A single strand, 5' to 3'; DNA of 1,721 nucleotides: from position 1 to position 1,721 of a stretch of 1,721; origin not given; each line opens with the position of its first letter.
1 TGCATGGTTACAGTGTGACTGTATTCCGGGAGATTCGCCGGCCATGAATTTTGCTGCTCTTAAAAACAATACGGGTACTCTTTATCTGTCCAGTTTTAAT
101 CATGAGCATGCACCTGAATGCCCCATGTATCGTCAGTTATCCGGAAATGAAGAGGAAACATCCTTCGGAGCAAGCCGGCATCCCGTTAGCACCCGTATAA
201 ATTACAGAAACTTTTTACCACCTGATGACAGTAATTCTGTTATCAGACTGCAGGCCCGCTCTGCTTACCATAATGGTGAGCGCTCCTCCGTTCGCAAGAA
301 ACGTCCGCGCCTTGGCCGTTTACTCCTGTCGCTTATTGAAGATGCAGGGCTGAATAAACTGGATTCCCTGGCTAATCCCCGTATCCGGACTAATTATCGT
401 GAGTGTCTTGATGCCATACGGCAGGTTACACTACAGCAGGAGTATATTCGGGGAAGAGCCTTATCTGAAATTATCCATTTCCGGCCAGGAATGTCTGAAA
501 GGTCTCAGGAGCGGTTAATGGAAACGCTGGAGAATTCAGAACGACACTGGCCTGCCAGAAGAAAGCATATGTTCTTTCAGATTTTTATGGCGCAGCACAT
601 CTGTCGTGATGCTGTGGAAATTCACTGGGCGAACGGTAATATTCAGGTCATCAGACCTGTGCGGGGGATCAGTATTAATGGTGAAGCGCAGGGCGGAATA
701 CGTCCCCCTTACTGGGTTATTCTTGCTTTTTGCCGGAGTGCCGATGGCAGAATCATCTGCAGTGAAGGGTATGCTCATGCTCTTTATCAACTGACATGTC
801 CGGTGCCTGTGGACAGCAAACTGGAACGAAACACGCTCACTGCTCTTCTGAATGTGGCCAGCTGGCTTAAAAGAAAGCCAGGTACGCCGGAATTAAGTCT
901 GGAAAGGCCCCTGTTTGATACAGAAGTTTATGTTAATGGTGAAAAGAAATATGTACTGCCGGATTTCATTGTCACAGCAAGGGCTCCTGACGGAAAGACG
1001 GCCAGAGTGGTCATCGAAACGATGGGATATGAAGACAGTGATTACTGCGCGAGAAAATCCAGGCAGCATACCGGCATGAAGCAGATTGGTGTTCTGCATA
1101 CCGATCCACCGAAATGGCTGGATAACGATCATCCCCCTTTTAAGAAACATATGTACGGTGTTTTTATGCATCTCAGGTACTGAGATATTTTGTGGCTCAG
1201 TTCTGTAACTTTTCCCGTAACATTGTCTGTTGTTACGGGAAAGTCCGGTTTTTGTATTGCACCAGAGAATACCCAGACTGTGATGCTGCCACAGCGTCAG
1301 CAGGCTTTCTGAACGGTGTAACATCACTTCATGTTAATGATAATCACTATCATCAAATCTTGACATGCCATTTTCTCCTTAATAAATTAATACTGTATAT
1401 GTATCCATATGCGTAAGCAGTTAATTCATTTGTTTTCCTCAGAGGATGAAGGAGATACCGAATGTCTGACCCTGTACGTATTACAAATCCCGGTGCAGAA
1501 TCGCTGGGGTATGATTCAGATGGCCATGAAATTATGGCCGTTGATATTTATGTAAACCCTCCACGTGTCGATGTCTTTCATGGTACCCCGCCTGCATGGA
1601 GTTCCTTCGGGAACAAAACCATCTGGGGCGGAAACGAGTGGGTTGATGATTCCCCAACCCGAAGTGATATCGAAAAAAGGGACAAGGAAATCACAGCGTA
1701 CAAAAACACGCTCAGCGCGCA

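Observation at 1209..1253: Perfect 12-bp inverted repeat with 8-nt loop between the two genes: terminator or protein-binding palindrome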

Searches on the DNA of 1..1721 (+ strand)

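Call 7: search_rna_families(source=window, threshold=evalue, max_evalue=10)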
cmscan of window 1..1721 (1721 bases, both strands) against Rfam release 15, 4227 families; matches with E-value up to 10: 6.
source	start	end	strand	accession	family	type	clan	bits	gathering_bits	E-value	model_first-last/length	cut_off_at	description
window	141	259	+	RF01637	ceN47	Gene; snRNA; snoRNA; CD-box;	-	17.6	35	0.76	1-155/155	no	Nematode snoRNA ceN47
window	1130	1165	-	RF01098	RF_site9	Cis-reg; frameshift_element;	-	17.5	70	5.8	1-50/50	no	Gag/pro ribosomal frameshift site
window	487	597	+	RF00114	S15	Cis-reg; leader;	CL00121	16.6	39.5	0.66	1-117/117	no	Ribosomal S15 leader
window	1139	1250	-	RF01087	PK-repZ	Cis-reg;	-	13.9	44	5.3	1-150/150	no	Pseudoknot of the regulatory region of the repZ gene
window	1212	1241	+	RF04133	MIR2646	Gene; miRNA;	-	13.2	245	7.6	1-256/256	no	MIR2646 microRNA precursor family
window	1601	1614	+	RF01716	PhotoRC-I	Cis-reg;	-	12.7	45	4.5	31-44/44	no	PhotoRC-I RNA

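Call 8: search_dna_similar(query=window:1-1721:+, collection=plasmids, mode=near, max_rows=30, rows=spread)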
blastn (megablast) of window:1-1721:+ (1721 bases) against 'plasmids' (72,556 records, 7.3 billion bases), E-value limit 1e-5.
Records with a match: 1344; places in all: 1543; records where one place covers at least 80% of the query: 942.
Best place of each record, by identity: >=99% 698; 95-99% 613; 90-95% 32; 80-90% 1.
By first word of the organism name: Escherichia 1066; Salmonella 199; Shigella 61; Klebsiella 15; Enterobacter 1; Citrobacter 1; uncultured 1.
By predicted mobility (MOB-suite, as given by PLSDB): conjugative 1276; mobilizable 38; non-mobilizable 30.
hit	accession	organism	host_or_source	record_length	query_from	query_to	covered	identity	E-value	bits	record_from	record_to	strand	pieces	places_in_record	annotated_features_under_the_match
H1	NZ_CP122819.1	Escherichia coli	Sus scrofa,feces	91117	1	1721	100%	100.0%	0e+0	3194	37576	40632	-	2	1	IS3 family transposase | yagA: protein YagA | colicin Ia central receptor-binding domain-containing protein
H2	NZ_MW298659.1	Escherichia coli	-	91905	1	1721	100%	99.9%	0e+0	3173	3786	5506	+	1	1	yagA: protein YagA | colicin Ia central receptor-binding domain-containing protein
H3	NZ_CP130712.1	Escherichia coli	other,dried distillers grain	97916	1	1721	100%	99.9%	0e+0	3173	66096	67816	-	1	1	yagA: protein YagA | colicin Ia central receptor-binding domain-containing protein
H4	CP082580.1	Salmonella enterica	Ground Turkey (Breasts)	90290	1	1718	100%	99.9%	0e+0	3168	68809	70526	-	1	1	hypothetical protein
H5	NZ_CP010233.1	Escherichia coli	-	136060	1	1721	100%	99.4%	0e+0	3123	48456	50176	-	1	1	yagA: protein YagA | colicin Ia central receptor-binding domain-containing protein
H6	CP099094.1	Escherichia coli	culture,Pooled faeces sample collected ...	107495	1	1721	100%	99.4%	0e+0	3123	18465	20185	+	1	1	hypothetical protein | colicin-like pore-forming protein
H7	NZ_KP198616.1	Escherichia coli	-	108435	1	1721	100%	99.4%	0e+0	3123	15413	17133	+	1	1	yagA: protein YagA | colicin Ia central receptor-binding domain-containing protein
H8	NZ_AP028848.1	Escherichia fergusonii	-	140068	1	1721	100%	99.4%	0e+0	3123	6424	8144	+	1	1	yagA: protein YagA | colicin Ia central receptor-binding domain-containing protein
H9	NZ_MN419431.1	Escherichia coli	-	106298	1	1721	100%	99.4%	0e+0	3118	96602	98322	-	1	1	yagA: protein YagA | colicin Ia central receptor-binding domain-containing protein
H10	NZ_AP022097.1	Escherichia coli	-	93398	1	1721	100%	98.9%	0e+0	3101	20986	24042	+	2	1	IS3 family transposase | colicin Ia central receptor-binding domain-containing protein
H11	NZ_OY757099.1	Escherichia coli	broiler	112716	1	1721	100%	98.8%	0e+0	3068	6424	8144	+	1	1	yagA: protein YagA | colicin Ia central receptor-binding domain-containing protein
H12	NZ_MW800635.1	Escherichia coli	-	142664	1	1721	100%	98.8%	0e+0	3062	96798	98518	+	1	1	yagA: protein YagA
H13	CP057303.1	Escherichia coli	culture,Pooled pig faecal samples ...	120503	1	1721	100%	98.8%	0e+0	3062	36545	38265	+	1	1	hypothetical protein | colicin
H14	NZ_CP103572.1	Escherichia coli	Homo sapiens,blood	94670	1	1721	100%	98.7%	0e+0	3057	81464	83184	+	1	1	yagA: protein YagA | colicin Ia central receptor-binding domain-containing protein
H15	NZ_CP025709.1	Escherichia coli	Homo sapiens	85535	1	1478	86%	99.3%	0e+0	2669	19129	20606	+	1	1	yagA: protein YagA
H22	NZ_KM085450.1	Escherichia coli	-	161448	486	1721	72%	98.8%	0e+0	2200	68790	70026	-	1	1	colicin Ia central receptor-binding domain-containing protein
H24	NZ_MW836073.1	Escherichia coli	-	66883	713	1721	59%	99.0%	0e+0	1808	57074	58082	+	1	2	colicin Ia central receptor-binding domain-containing protein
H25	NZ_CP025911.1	Escherichia coli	Homo sapiens,stool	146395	806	1721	53%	99.2%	0e+0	1653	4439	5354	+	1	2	colicin Ia central receptor-binding domain-containing protein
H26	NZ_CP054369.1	Escherichia coli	Homo sapiens,whole organism,rectal swab ...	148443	1219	1721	29%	93.9%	0e+0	761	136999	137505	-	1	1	colicin Ia central receptor-binding domain-containing protein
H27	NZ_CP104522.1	Escherichia coli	Poultry,Broiler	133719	1318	1721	23%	98.0%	0e+0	702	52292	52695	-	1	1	colicin Ia central receptor-binding domain-containing protein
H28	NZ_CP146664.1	Escherichia coli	Homo sapiens,cell culture,Ileum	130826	1318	1721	23%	98.0%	0e+0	702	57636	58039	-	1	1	colicin Ia central receptor-binding domain-containing protein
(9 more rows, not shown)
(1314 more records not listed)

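Call 9: search_dna_similar(query=window:1150-1300:+, collection=plasmids, mode=distant, max_rows=40, rows=spread)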
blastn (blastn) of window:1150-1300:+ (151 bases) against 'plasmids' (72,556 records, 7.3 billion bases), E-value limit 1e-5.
Records with a match: 1154; places in all: 1169; records where one place covers at least 80% of the query: 1115.
Best place of each record, by identity: >=99% 1106; 95-99% 25; 90-95% 5; 80-90% 18.
By first word of the organism name: Escherichia 897; Salmonella 181; Shigella 60; Klebsiella 14; Citrobacter 1; Enterobacter 1.
By predicted mobility (MOB-suite, as given by PLSDB): conjugative 1097; mobilizable 34; non-mobilizable 23.
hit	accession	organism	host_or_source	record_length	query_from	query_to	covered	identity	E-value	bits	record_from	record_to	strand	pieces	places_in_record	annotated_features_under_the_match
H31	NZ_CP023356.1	Escherichia coli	canine,whole organism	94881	1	151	100%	100.0%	4e-71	273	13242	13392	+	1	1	yagA: protein YagA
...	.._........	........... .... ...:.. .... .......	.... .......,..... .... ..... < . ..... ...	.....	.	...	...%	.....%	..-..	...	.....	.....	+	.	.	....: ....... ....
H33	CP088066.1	Escherichia coli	Homo sapiens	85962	1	151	100%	100.0%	4e-71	273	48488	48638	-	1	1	hypothetical protein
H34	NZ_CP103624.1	Escherichia coli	Homo sapiens,blood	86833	1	151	100%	100.0%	4e-71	273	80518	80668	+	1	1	yagA: protein YagA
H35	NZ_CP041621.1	Shigella flexneri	cell culture,soil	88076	1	151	100%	100.0%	4e-71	273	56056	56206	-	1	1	yagA: protein YagA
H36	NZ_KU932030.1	Escherichia coli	-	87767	1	151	100%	100.0%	4e-71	273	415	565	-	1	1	yagA: protein YagA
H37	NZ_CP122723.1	Escherichia coli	Sus scrofa,feces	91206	1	151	100%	100.0%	4e-71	273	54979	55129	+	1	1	none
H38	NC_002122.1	Shigella sonnei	-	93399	1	151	100%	99.3%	2e-69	269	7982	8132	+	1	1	yagA: protein YagA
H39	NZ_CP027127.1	Escherichia coli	-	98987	1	151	100%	99.3%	2e-69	269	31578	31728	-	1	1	none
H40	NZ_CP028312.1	Salmonella enterica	Homo sapiens,human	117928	1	151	100%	99.3%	2e-69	269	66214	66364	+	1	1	yagA: protein YagA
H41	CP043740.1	Escherichia coli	ground turkey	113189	1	151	100%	99.3%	2e-69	269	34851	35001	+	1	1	hypothetical protein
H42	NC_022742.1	Escherichia coli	Homo sapiens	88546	1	151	100%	99.3%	2e-69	269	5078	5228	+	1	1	yagA: protein YagA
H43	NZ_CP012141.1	Shigella flexneri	Homo sapiens,cell culture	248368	1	151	100%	99.3%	2e-69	269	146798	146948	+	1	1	yagA: protein YagA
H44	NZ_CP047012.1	Escherichia coli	swine,whole organism,heart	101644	1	151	100%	99.3%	2e-69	269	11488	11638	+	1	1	none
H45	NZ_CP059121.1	Escherichia coli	Homo sapiens,urine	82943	1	151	100%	99.3%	2e-69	269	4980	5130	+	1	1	yagA: protein YagA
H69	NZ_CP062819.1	Escherichia coli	Sus scrofa domesticus,feces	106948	1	88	58%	100.0%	6e-37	159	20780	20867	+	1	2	yagA: protein YagA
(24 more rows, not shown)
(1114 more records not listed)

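Call 10: get_annotated_region(hit=H38, flank=4000)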
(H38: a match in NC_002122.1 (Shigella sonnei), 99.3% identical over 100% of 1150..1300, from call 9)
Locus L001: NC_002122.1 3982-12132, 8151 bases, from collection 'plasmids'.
description: Shigella sonnei plasmid P9, complete sequence
organism: Shigella sonnei (NCBI taxid 624)
taxonomy: Bacteria; Pseudomonadota; Gammaproteobacteria; Enterobacterales; Enterobacteriaceae; Shigella; Shigella sonnei
host: -; source: -; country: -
typing (MOB-suite, as given by PLSDB): conjugative; replicon IncI1/B/O; relaxase MOBP; mating-pair formation MPF_I
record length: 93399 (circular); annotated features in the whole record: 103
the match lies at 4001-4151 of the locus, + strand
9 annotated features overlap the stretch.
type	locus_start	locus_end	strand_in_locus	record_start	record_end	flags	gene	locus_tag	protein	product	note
CDS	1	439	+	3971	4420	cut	-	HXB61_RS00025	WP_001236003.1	hypothetical protein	-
CDS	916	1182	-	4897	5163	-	-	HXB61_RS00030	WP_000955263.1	hypothetical protein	-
CDS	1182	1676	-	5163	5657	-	-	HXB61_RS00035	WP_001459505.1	hypothetical protein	-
CDS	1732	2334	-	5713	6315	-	-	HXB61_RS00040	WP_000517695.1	ProQ/FINO family protein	-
CDS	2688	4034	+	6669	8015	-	yagA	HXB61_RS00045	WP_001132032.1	protein YagA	-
CDS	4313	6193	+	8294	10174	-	-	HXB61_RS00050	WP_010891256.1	colicin Ia central receptor-binding domain-containing protein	GO:0019835 - cytolysis [Evidence IEA]; GO:0050829 - defense response to Gram-negative bacterium [Evidence IEA]; ...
CDS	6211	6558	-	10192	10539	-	-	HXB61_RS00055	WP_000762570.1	colicin 1B immunity protein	-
CDS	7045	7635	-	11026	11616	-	-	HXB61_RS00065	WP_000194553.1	hypothetical protein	-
CDS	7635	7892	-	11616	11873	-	-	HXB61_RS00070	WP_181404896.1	hypothetical protein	-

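Call 11: get_annotated_region(hit=H26, flank=3000)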
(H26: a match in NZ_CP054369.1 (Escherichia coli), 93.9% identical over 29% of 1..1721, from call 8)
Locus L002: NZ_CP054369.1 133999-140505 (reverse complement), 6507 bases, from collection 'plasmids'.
description: Escherichia coli strain SCU-115 plasmid pSCU-115-1, complete sequence
organism: Escherichia coli (NCBI taxid 562)
taxonomy: Bacteria; Pseudomonadota; Gammaproteobacteria; Enterobacterales; Enterobacteriaceae; Escherichia; Escherichia coli
host: -; source: Homo sapiens,whole organism,rectal swab from healthy college student; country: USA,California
typing (MOB-suite, as given by PLSDB): conjugative; replicon IncFIA,IncFIB,IncFIC; relaxase MOBF; mating-pair formation MPF_F
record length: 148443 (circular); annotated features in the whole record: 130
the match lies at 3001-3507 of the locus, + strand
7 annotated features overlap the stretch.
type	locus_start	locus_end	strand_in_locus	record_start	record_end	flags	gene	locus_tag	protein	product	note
CDS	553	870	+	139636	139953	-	-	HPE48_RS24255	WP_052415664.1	PapB/FocB family fimbrial expression transcriptional regulator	GO:0006355 - regulation of DNA-templated transcription [Evidence IEA]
CDS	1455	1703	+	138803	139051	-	-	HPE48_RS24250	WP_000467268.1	DUF883 family protein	-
CDS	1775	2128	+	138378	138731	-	-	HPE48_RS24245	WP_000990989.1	hypothetical protein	-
CDS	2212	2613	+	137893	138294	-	-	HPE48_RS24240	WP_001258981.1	phage holin family protein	-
CDS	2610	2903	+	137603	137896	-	-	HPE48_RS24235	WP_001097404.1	YqjK-like family protein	-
CDS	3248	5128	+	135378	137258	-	-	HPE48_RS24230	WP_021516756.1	colicin Ia central receptor-binding domain-containing protein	GO:0019835 - cytolysis [Evidence IEA]; GO:0050829 - defense response to Gram-negative bacterium [Evidence IEA]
CDS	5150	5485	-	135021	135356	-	-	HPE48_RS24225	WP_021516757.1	colicin E1 family microcin immunity protein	GO:0030153 - bacteriocin immunity [Evidence IEA]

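Call 12: get_annotated_region(hit=H69, flank=3000)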
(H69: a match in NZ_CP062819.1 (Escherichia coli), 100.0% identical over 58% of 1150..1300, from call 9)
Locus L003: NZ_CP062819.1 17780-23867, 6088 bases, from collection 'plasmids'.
description: Escherichia coli strain Res13-Sevr-PER06-05-b-A plasmid unnamed476, complete sequence
organism: Escherichia coli (NCBI taxid 562)
taxonomy: Bacteria; Pseudomonadota; Gammaproteobacteria; Enterobacterales; Enterobacteriaceae; Escherichia; Escherichia coli
host: -; source: Sus scrofa domesticus,feces; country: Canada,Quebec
typing (MOB-suite, as given by PLSDB): conjugative; replicon IncI-gamma/K1; relaxase MOBP; mating-pair formation MPF_I
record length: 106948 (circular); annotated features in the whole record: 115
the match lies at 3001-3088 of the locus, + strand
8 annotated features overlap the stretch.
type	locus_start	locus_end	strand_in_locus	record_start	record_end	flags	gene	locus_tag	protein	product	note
CDS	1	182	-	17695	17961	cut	-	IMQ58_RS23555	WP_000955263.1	hypothetical protein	-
CDS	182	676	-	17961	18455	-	-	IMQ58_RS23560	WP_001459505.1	hypothetical protein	-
CDS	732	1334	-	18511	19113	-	-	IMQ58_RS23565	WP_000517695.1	ProQ/FINO family protein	-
CDS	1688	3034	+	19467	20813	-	yagA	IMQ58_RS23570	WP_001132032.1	protein YagA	-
CDS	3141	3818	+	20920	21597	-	tnpA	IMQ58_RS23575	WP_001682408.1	IS66-like element accessory protein TnpA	GO:0006313 - DNA transposition [Evidence IEA]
CDS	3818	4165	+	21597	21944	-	tnpB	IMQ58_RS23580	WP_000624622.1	IS66 family insertion sequence element accessory protein TnpB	-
CDS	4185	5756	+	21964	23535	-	-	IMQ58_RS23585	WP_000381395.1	IS66-like element ISCro1 family transposase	-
CDS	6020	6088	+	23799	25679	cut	-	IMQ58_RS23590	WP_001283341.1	colicin Ia central receptor-binding domain-containing protein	GO:0019835 - cytolysis [Evidence IEA]; GO:0050829 - defense response to Gram-negative bacterium [Evidence IEA]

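Call 40: search_dna_similar(query=L002:2940-3090:+, collection=plasmids, mode=distant, max_rows=40, rows=best)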
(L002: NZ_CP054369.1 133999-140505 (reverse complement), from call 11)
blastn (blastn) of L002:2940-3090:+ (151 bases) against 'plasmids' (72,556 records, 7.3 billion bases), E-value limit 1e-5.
Records with a match: 1150; places in all: 1154; records where one place covers at least 80% of the query: 18.
Best place of each record, by identity: >=99% 17; 95-99% 2; 90-95% 6; 80-90% 1125.
By first word of the organism name: Escherichia 893; Salmonella 181; Shigella 60; Klebsiella 14; Citrobacter 1; Enterobacter 1.
By predicted mobility (MOB-suite, as given by PLSDB): conjugative 1093; mobilizable 34; non-mobilizable 23.
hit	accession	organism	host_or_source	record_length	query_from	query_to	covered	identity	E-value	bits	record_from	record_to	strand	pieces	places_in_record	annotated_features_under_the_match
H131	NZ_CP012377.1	Escherichia coli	human feces of different individuals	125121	1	151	100%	100.0%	4e-71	273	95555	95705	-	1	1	none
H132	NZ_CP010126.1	Escherichia coli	cow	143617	1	151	100%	100.0%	4e-71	273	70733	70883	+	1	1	none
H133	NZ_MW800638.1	Escherichia coli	-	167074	1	151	100%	100.0%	4e-71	273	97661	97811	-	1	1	none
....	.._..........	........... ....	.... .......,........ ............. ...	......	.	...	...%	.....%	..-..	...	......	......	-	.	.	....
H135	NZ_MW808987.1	Escherichia coli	-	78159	1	151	100%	100.0%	4e-71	273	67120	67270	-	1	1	none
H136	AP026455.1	Escherichia coli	whole organism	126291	1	151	100%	100.0%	4e-71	273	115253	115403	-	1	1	none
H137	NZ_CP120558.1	Escherichia coli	Homo sapiens,isolate,feces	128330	1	151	100%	100.0%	4e-71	273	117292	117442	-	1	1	none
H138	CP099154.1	Escherichia coli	culture,Pooled sediment sample ...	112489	1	151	100%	100.0%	4e-71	273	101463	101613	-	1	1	none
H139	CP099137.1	Escherichia coli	culture,Pooled soil sample collected ...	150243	1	151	100%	100.0%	4e-71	273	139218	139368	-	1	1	none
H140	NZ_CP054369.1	Escherichia coli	Homo sapiens,whole organism,rectal swab ...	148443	1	151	100%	100.0%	4e-71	273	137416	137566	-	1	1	none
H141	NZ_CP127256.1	Escherichia coli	Coturnix coturnix,Cell culture,feces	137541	1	151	100%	100.0%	4e-71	273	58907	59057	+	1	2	none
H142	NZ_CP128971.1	Escherichia coli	-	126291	1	151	100%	100.0%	4e-71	273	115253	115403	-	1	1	none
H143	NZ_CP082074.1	Escherichia coli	Homo sapiens,blood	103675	1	151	100%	100.0%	4e-71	273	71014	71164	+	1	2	none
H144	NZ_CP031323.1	Escherichia coli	Homo sapiens,rectal swab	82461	1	151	100%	99.3%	2e-69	269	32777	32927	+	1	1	none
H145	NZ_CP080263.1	Escherichia coli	Chicken fecal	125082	1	151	100%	99.3%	2e-69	269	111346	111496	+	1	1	none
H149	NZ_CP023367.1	Escherichia coli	canine,whole organism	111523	62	151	60%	93.4%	3e-28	131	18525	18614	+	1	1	none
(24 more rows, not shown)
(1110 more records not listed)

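Call 41: get_annotated_region(hit=H149, flank=1500)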
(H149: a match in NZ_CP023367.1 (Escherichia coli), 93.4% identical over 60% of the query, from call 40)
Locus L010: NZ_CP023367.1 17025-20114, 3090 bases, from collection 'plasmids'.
description: Escherichia coli strain 1428 plasmid p111, complete sequence
organism: Escherichia coli (NCBI taxid 562)
taxonomy: Bacteria; Pseudomonadota; Gammaproteobacteria; Enterobacterales; Enterobacteriaceae; Escherichia; Escherichia coli
host: -; source: canine,whole organism; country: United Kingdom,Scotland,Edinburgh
typing (MOB-suite, as given by PLSDB): conjugative; replicon IncFIB,IncFII,IncI-gamma/K1; relaxase MOBF; mating-pair formation MPF_F
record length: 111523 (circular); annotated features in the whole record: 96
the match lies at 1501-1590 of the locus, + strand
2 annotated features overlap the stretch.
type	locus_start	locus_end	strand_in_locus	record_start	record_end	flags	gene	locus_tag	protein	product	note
CDS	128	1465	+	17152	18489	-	-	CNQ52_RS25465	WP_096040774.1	hypothetical protein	-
CDS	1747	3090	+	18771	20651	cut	-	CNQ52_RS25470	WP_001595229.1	colicin Ia central receptor-binding domain-containing protein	GO:0019835 - cytolysis [Evidence IEA]; GO:0050829 - defense response to Gram-negative bacterium [Evidence IEA]; ...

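Call 52: get_annotated_region(hit=H1, flank=200)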
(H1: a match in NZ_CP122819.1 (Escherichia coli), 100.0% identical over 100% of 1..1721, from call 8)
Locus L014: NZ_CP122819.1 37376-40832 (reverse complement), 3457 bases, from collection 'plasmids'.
description: Escherichia coli strain ETEC1731 plasmid unnamed3, complete sequence
organism: Escherichia coli (NCBI taxid 562)
taxonomy: Bacteria; Pseudomonadota; Gammaproteobacteria; Enterobacterales; Enterobacteriaceae; Escherichia; Escherichia coli
host: -; source: Sus scrofa,feces; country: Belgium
typing (MOB-suite, as given by PLSDB): conjugative; replicon IncI-gamma/K1; relaxase MOBP; mating-pair formation MPF_I
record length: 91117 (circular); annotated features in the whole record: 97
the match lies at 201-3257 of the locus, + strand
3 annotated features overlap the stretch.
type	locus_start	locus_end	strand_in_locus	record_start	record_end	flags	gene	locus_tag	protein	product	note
CDS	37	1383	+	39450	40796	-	yagA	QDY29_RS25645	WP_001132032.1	protein YagA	-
CDS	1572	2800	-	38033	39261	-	-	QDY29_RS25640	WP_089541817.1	IS3 family transposase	-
CDS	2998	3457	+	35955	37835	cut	-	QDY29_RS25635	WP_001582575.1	colicin Ia central receptor-binding domain-containing protein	GO:0019835 - cytolysis [Evidence IEA]; GO:0050829 - defense response to Gram-negative bacterium [Evidence IEA]; ...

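Call 53: get_annotated_region(hit=H27, flank=2500)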
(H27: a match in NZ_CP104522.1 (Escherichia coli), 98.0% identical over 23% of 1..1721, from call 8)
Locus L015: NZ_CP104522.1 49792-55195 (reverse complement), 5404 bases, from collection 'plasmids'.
description: Escherichia coli strain E5 plasmid p1, complete sequence
organism: Escherichia coli (NCBI taxid 562)
taxonomy: Bacteria; Pseudomonadota; Gammaproteobacteria; Enterobacterales; Enterobacteriaceae; Escherichia; Escherichia coli
host: -; source: Poultry,Broiler; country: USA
typing (MOB-suite, as given by PLSDB): conjugative; replicon IncFIB,IncFIC,rep_cluster_2244; relaxase MOBF; mating-pair formation MPF_F
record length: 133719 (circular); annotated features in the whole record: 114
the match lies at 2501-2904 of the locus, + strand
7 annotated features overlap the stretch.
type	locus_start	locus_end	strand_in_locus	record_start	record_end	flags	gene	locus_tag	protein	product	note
CDS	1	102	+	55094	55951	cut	repA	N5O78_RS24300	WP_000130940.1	incFII family plasmid replication initiator RepA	GO:0006276 - plasmid maintenance [Evidence IEA]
CDS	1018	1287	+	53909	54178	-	yacA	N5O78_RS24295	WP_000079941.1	type II toxin-antitoxin system antitoxin YacA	-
CDS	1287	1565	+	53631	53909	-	yacB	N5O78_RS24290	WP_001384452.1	type II toxin-antitoxin system toxin YacB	-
CDS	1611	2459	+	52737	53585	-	-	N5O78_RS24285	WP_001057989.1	3'-5' exonuclease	-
CDS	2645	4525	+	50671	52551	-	-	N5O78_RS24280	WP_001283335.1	colicin Ia central receptor-binding domain-containing protein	GO:0019835 - cytolysis [Evidence IEA]; GO:0050829 - defense response to Gram-negative bacterium [Evidence IEA]; ...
CDS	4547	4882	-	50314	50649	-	-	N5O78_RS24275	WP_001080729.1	colicin 1A immunity protein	-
CDS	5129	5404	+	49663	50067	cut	-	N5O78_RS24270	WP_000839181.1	transposase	GO:0006313 - DNA transposition [Evidence IEA]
